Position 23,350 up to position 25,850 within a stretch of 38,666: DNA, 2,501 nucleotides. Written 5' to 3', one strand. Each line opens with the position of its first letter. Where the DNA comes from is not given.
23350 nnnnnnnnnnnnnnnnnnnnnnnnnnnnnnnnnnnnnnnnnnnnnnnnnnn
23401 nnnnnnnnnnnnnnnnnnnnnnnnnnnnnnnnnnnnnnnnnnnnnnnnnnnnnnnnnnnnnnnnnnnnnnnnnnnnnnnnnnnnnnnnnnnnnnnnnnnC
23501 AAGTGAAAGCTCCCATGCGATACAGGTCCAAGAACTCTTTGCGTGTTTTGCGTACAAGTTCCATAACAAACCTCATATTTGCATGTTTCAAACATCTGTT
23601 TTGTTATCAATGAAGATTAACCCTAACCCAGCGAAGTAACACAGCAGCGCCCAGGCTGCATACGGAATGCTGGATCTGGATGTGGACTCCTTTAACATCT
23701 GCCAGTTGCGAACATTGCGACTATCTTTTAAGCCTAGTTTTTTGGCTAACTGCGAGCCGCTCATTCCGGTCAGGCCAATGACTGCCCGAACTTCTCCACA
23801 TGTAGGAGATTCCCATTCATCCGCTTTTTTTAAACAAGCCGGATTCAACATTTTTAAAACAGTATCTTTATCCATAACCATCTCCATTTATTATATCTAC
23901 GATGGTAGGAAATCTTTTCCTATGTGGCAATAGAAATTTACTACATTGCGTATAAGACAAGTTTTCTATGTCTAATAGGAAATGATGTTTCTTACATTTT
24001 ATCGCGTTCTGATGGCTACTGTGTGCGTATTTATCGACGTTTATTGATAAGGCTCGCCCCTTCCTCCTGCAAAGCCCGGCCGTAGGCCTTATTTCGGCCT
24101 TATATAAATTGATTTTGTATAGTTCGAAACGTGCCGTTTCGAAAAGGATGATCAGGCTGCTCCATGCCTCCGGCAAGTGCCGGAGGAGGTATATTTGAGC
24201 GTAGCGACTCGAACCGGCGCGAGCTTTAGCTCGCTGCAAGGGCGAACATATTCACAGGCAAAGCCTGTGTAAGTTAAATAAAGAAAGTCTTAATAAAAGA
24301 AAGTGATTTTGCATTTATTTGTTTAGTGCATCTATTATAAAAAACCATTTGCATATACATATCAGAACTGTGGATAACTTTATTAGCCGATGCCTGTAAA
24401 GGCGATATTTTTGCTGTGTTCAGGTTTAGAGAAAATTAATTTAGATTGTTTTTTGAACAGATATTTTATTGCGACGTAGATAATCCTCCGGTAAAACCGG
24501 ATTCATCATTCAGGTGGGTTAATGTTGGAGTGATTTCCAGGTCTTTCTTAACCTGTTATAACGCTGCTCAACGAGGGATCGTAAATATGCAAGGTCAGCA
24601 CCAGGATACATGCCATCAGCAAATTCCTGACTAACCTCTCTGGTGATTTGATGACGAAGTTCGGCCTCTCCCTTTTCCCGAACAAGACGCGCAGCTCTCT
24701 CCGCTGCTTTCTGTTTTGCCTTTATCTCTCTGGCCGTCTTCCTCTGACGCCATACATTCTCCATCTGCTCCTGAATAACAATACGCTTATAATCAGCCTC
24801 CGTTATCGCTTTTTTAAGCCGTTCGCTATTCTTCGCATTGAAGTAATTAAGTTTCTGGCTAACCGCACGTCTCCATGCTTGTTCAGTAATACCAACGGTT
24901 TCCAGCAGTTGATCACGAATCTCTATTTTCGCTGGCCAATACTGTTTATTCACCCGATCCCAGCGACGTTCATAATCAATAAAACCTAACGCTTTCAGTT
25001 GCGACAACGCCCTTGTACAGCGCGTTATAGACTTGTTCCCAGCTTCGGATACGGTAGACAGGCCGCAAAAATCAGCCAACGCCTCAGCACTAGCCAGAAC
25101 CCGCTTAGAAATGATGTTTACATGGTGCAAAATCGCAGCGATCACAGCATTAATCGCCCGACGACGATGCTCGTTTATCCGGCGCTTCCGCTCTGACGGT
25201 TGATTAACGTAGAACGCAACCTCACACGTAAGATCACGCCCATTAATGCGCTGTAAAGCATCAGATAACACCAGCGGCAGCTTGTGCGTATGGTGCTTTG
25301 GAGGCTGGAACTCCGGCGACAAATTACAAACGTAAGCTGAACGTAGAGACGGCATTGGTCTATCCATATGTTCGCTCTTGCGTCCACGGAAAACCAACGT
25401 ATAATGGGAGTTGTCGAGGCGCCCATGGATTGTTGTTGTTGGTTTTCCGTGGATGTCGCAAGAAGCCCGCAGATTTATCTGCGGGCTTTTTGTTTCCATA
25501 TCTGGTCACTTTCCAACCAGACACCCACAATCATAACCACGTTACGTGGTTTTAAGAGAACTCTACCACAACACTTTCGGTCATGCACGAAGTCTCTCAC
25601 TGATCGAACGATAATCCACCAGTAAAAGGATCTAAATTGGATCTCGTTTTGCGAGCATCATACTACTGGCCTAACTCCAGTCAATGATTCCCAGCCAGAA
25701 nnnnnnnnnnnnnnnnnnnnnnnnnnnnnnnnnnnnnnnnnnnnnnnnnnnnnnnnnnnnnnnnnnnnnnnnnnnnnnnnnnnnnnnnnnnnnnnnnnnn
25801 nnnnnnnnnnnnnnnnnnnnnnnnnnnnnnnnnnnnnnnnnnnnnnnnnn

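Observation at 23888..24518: Candidate oriR with DnaA box and iteron-like AGGAAAT repeats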

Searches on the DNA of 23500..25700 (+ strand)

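Call 5: search_dna_similar(query=window:23500-25700:+, collection=plasmids, mode=near, max_rows=25)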
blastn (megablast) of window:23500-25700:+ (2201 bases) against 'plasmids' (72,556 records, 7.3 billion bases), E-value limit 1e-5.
Records with a match: 62; places in all: 71; records where one place covers at least 80% of the query: 57.
Best place of each record, by identity: >=99% 32; 95-99% 27; 60-80% 3.
By first word of the organism name: Escherichia 58; Salmonella 3; Klebsiella 1.
By predicted mobility (MOB-suite, as given by PLSDB): non-mobilizable 62.
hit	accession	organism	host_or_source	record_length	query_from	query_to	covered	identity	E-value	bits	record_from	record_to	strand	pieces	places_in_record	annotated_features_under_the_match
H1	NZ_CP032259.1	Escherichia coli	-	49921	1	2201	100%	100.0%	0e+0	4060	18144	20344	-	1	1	repA: plasmid replication initiator RepA | hypothetical protein (x2)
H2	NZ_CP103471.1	Escherichia coli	Homo sapiens,blood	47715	1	2201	100%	100.0%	0e+0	4060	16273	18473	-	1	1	repA: plasmid replication initiator RepA | hypothetical protein (x2)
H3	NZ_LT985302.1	Escherichia coli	-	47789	1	2201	100%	100.0%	0e+0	4060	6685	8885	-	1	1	repA: plasmid replication initiator RepA | hypothetical protein (x2)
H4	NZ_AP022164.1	Escherichia coli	-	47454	1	2201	100%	99.8%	0e+0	4041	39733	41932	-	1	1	repA: plasmid replication initiator RepA | hypothetical protein (x2)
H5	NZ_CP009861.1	Escherichia coli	rectal swab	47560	1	2201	100%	99.3%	0e+0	3978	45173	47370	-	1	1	repA: plasmid replication initiator RepA | hypothetical protein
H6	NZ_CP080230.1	Escherichia coli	Sus scrofa domesticus,clinical sample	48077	1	2201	100%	99.2%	0e+0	3971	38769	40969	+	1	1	repA: plasmid replication initiator RepA | hypothetical protein (x2) | recombinase family protein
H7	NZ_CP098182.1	Escherichia coli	Canis lupus familiaris,Rectal swab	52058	1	2201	100%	99.2%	0e+0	3967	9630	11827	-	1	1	repA: plasmid replication initiator RepA | hypothetical protein (x2) | recombinase family protein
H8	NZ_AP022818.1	Escherichia coli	Homo sapiens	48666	1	2201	100%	99.2%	0e+0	3965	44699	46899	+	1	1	repA: plasmid replication initiator RepA | hypothetical protein (x2) | recombinase family protein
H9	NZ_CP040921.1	Escherichia coli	Homo sapiens,feces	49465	1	2201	100%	99.2%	0e+0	3962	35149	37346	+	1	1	repA: plasmid replication initiator RepA | hypothetical protein (x2)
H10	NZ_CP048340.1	Escherichia coli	cell culture,environment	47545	1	2201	100%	99.2%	0e+0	3962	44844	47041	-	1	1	repA: plasmid replication initiator RepA | hypothetical protein (x2)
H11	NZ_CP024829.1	Escherichia coli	Homo sapiens,Rectal swab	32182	1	2201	100%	99.1%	0e+0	3960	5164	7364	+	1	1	repA: plasmid replication initiator RepA | hypothetical protein (x2) | recombinase family protein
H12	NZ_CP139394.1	Klebsiella aerogenes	Homo sapiens,Puncturesolution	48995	1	2201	100%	99.1%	0e+0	3958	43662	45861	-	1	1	repA: plasmid replication initiator RepA | hypothetical protein (x2) | recombinase family protein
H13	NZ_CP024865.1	Escherichia coli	-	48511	1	2201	100%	99.1%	0e+0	3956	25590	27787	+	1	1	repA: plasmid replication initiator RepA | hypothetical protein (x2)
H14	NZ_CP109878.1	Escherichia coli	Homo sapiens,urine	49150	1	2201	100%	99.1%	0e+0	3956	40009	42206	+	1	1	repA: plasmid replication initiator RepA | hypothetical protein (x2)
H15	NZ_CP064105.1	Escherichia coli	Homo sapiens,whole organism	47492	1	2201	100%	99.1%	0e+0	3956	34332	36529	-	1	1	repA: plasmid replication initiator RepA | hypothetical protein (x2)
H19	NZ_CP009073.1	Escherichia coli ATCC 25922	human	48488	1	2201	100%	99.0%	0e+0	3949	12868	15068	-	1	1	repA: plasmid replication initiator RepA | hypothetical protein (x2) | recombinase family protein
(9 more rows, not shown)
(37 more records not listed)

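Call 6: search_dna_similar(query=window:23500-25700:+, collection=phages, mode=near, max_rows=25)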
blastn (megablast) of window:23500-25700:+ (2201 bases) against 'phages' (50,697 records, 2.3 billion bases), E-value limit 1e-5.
Records with a match: 3; places in all: 3; records where one place covers at least 80% of the query: 3.
Best place of each record, by identity: >=99% 2; 95-99% 1.
By first word of the organism name: Yersinia 3.
By host as written in the record: Yersinia pestis EV76-CN 3.
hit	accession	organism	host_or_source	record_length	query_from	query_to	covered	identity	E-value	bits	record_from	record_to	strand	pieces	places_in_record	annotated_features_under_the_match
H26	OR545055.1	Yersinia phage vB_YpM_44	Yersinia pestis EV76-CN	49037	1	2201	100%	99.2%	0e+0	3965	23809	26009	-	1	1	hypothetical protein (x3) | hin: DNA-invertase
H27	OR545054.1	Yersinia phage vB_YpM_41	Yersinia pestis EV76-CN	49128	1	2201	100%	99.1%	0e+0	3960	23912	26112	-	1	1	hypothetical protein (x3) | hin: DNA-invertase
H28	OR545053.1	Yersinia phage vB_YpM_39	Yersinia pestis EV76-CN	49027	1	2201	100%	98.5%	0e+0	3894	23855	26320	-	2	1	hypothetical protein (x3) | hin: DNA-invertase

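Call 8: get_annotated_region(hit=H19, flank=4000)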
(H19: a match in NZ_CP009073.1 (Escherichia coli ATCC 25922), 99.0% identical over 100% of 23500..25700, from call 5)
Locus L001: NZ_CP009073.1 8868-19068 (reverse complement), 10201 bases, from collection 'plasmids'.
description: Escherichia coli ATCC 25922 plasmid unnamed_1, complete sequence
organism: Escherichia coli ATCC 25922 (NCBI taxid 1322345)
taxonomy: Bacteria; Pseudomonadota; Gammaproteobacteria; Enterobacterales; Enterobacteriaceae; Escherichia; Escherichia coli; Escherichia coli ATCC 25922
host: -; source: human; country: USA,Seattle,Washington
typing (MOB-suite, as given by PLSDB): non-mobilizable
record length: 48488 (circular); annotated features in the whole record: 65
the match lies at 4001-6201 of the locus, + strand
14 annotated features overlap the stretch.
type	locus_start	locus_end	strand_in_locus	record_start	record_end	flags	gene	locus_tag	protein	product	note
CDS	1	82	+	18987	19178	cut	-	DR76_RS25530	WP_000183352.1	hypothetical protein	-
CDS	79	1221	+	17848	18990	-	-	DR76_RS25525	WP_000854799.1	ORF6N domain-containing protein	-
CDS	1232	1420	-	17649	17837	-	-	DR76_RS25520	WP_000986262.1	hypothetical protein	-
CDS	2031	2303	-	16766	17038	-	-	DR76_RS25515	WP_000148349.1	helix-turn-helix domain-containing protein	-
CDS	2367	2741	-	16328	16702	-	-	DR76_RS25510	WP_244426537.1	hypothetical protein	-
CDS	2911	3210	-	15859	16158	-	-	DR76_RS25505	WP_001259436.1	helix-turn-helix domain-containing protein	-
CDS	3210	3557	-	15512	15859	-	-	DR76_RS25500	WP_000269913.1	type II toxin-antitoxin system RelE/ParE family toxin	-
CDS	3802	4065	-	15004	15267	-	-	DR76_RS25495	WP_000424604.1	hypothetical protein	-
CDS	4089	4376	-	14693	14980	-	-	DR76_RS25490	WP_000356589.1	hypothetical protein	-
CDS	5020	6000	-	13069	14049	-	repA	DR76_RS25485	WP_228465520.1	plasmid replication initiator RepA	-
CDS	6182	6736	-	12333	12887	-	-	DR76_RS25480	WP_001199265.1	recombinase family protein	GO:0006310 - DNA recombination [Evidence IEA]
CDS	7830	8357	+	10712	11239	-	-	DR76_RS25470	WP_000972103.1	tail fiber assembly protein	GO:0098004 - virus tail fiber assembly [Evidence IEA]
CDS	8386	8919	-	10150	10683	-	-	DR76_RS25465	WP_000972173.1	tail fiber assembly protein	GO:0098004 - virus tail fiber assembly [Evidence IEA]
CDS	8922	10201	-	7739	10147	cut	-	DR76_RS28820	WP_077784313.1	tail fiber protein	GO:0046718 - symbiont entry into host cell [Evidence IEA]; GO:0019062 - virion attachment to host cell [Evidence IEA]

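Call 9: get_annotated_region(hit=H26, flank=4000)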
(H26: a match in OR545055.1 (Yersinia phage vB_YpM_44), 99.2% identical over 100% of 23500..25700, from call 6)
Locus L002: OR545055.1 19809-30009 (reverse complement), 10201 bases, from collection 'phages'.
description: Yersinia phage vB_YpM_44, complete genome.
organism: Yersinia phage vB_YpM_44 (NCBI taxid 3092595)
taxonomy: Viruses
host: Yersinia pestis EV76-CN; source: -; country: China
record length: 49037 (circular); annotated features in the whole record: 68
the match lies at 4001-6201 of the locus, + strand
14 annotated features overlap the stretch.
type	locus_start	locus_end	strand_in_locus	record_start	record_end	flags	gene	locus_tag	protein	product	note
CDS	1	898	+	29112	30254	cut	-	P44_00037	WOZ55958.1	hypothetical protein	-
CDS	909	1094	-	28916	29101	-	-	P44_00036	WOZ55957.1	hypothetical protein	-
CDS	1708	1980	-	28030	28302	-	-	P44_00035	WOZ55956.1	hypothetical protein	-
CDS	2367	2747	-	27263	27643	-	-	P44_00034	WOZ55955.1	hypothetical protein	-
CDS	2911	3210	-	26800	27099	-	-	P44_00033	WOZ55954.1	hypothetical protein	-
CDS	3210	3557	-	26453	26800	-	higB2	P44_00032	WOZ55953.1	putative toxin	Putative toxin HigB2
CDS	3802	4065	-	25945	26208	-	-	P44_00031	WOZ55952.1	hypothetical protein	-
CDS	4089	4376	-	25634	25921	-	-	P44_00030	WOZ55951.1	hypothetical protein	-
CDS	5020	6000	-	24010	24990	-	-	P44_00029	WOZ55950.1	hypothetical protein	-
CDS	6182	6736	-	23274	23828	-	hin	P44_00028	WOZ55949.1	DNA-invertase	DNA-invertase hin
CDS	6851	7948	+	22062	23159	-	-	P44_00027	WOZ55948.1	hypothetical protein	-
CDS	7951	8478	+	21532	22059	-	-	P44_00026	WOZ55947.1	hypothetical protein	-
CDS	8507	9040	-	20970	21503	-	-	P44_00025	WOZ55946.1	hypothetical protein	-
CDS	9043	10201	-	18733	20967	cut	-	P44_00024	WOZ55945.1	hypothetical protein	-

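Call 10: search_dna_similar(query=window:23888-24518:+, collection=plasmids, mode=distant, max_rows=40, rows=spread, max_evalue=0.001)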
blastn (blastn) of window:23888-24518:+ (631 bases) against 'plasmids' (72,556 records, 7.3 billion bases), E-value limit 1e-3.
Records with a match: 154; places in all: 157; records where one place covers at least 80% of the query: 59.
Best place of each record, by identity: >=99% 28; 95-99% 32; 90-95% 4; 80-90% 87; 60-80% 3.
By first word of the organism name: Escherichia 61; Klebsiella 39; Enterobacter 27; Citrobacter 14; Serratia 5; Salmonella 3; Pantoea 2; Rouxiella 1; Phytobacter 1; Leclercia 1.
By predicted mobility (MOB-suite, as given by PLSDB): mobilizable 77; non-mobilizable 71; conjugative 6.
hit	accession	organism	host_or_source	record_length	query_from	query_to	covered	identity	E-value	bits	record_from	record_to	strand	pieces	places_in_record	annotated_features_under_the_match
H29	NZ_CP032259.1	Escherichia coli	-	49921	1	631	100%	99.8%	0e+0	1134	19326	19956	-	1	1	none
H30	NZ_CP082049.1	Escherichia coli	Homo sapiens,CSF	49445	1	631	100%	99.7%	0e+0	1126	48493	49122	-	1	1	none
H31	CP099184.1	Escherichia coli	culture,Pooled sediment sample ...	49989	1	631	100%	99.4%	0e+0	1121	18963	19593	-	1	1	none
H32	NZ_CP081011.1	Escherichia coli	cell culture,LAB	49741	1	631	100%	99.2%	0e+0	1116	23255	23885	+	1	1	none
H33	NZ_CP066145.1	Escherichia coli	pig,pure culture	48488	1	631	100%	99.2%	0e+0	1116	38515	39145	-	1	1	none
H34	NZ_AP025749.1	Escherichia sp. HH091_1A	Bos taurus,feces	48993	1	631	100%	99.2%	0e+0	1116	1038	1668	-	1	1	none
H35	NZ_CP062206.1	Escherichia coli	Cow,feces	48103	1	631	100%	99.0%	0e+0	1112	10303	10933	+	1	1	none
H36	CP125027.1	Escherichia coli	Fecal sludge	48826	1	631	100%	99.0%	0e+0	1112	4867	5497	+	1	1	none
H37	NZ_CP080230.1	Escherichia coli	Sus scrofa domesticus,clinical sample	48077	1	631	100%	98.9%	0e+0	1107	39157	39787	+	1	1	none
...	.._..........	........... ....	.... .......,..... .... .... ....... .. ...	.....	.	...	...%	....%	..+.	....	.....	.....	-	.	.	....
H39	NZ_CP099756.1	Escherichia coli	Homo sapiens,Rectal swab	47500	1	631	100%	98.7%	0e+0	1103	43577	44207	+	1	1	none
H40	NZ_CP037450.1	Escherichia coli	mixed culture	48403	1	630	100%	98.4%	0e+0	1086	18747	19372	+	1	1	none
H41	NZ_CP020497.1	Escherichia coli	Homo sapiens,human,urine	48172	1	631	100%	97.9%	0e+0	1080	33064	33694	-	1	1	none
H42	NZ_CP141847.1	Escherichia coli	duck,mixed culture,fece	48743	1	631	100%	97.3%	0e+0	1062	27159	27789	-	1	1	none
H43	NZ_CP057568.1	Escherichia fergusonii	culture,Pooled sheep faecal samples ...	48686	1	631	100%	96.8%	0e+0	1049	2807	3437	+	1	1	none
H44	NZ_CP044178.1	Salmonella enterica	-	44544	178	492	50%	75.2%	1e-48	202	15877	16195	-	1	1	none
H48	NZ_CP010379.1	Enterobacter hormaechei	Homo sapiens,bronchoalveolar ...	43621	310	357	8%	84.3%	9e-5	55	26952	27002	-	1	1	none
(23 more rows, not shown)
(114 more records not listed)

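Call 15: get_annotated_region(hit=H44, flank=4000)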
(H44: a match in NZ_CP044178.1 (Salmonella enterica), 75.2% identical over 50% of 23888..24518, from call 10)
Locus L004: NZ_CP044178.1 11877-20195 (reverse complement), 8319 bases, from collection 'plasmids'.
description: Salmonella enterica subsp. enterica serovar Concord strain AR-0407 plasmid pAR-0407-1
organism: Salmonella enterica (NCBI taxid 483687)
taxonomy: Bacteria; Pseudomonadota; Gammaproteobacteria; Enterobacterales; Enterobacteriaceae; Salmonella; Salmonella enterica
host: -; source: -; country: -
typing (MOB-suite, as given by PLSDB): non-mobilizable
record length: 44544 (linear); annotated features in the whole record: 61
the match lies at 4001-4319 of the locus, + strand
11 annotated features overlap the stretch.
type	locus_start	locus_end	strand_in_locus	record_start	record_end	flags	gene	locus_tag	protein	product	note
CDS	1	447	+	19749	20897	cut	-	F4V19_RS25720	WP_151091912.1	ORF6N domain-containing protein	-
CDS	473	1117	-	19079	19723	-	-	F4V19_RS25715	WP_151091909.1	hypothetical protein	-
CDS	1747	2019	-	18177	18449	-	-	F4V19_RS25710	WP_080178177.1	helix-turn-helix transcriptional regulator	-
CDS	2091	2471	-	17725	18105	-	-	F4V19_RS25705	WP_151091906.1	hypothetical protein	-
CDS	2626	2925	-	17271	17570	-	-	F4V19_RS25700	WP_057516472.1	helix-turn-helix domain-containing protein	-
CDS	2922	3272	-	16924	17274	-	-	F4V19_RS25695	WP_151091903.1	type II toxin-antitoxin system RelE/ParE family toxin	-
CDS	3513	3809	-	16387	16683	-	-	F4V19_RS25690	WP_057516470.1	hypothetical protein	-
CDS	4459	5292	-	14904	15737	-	repA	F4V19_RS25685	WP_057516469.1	plasmid replication initiator RepA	-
CDS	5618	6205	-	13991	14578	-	-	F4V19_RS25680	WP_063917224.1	recombinase family protein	GO:0006310 - DNA recombination [Evidence IEA]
CDS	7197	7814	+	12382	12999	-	-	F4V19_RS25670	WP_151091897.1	tail fiber assembly protein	GO:0098004 - virus tail fiber assembly [Evidence IEA]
CDS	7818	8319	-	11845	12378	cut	-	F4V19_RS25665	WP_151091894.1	tail fiber assembly protein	GO:0098004 - virus tail fiber assembly [Evidence IEA]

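Call 16: get_annotated_region(hit=H48, flank=3000)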
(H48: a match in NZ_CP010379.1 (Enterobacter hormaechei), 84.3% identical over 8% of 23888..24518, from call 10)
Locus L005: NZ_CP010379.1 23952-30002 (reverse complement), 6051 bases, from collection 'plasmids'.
description: Enterobacter hormaechei subsp. hormaechei strain 34983 plasmid p34983-43.621kb, complete sequence
organism: Enterobacter hormaechei (NCBI taxid 301105)
taxonomy: Bacteria; Pseudomonadota; Gammaproteobacteria; Enterobacterales; Enterobacteriaceae; Enterobacter; Enterobacter hormaechei
host: -; source: Homo sapiens,bronchoalveolar lavage,bodily fluid; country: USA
typing (MOB-suite, as given by PLSDB): mobilizable; replicon rep_cluster_1367; relaxase MOBC
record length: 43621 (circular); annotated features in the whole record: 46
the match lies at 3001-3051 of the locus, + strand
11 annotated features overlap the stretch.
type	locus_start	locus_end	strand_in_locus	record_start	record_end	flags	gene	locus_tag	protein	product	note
CDS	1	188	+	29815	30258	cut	-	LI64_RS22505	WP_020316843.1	antirestriction protein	-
CDS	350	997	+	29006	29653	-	-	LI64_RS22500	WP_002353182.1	division plane positioning ATPase MipZ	-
CDS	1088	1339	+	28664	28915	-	-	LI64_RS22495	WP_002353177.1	hypothetical protein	-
CDS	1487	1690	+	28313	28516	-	-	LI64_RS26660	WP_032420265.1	hypothetical protein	-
CDS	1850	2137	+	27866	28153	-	-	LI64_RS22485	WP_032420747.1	hypothetical protein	-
CDS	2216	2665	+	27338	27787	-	-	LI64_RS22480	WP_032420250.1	hypothetical protein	-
CDS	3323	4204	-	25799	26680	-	repA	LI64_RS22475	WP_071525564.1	plasmid replication initiator RepA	-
CDS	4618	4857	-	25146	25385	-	-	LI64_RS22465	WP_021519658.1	hypothetical protein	-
CDS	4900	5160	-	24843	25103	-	-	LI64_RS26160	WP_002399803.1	hypothetical protein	-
CDS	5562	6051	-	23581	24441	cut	-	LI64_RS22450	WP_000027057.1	broad-spectrum class A beta-lactamase TEM-1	-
predicted_resistance_gene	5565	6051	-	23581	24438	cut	blaTEM-1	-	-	broad-spectrum class A beta-lactamase TEM-1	predicted by amrfinderplus; class BETA-LACTAM; identity 100.0%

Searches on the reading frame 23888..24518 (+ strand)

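Call 94: search_protein_families(library=pfam, proteins=[L005:3323-4204:-], max_evalue=0.001)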
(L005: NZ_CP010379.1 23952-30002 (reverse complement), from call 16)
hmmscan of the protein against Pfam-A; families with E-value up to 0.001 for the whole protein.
L005:3323-4204:- (293 aa): 1 family
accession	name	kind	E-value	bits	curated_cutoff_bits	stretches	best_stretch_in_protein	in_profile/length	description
PF02387.20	IncFII_repA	-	1.3e-53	182.6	22.9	1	13-285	2-274/275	IncFII RepA protein family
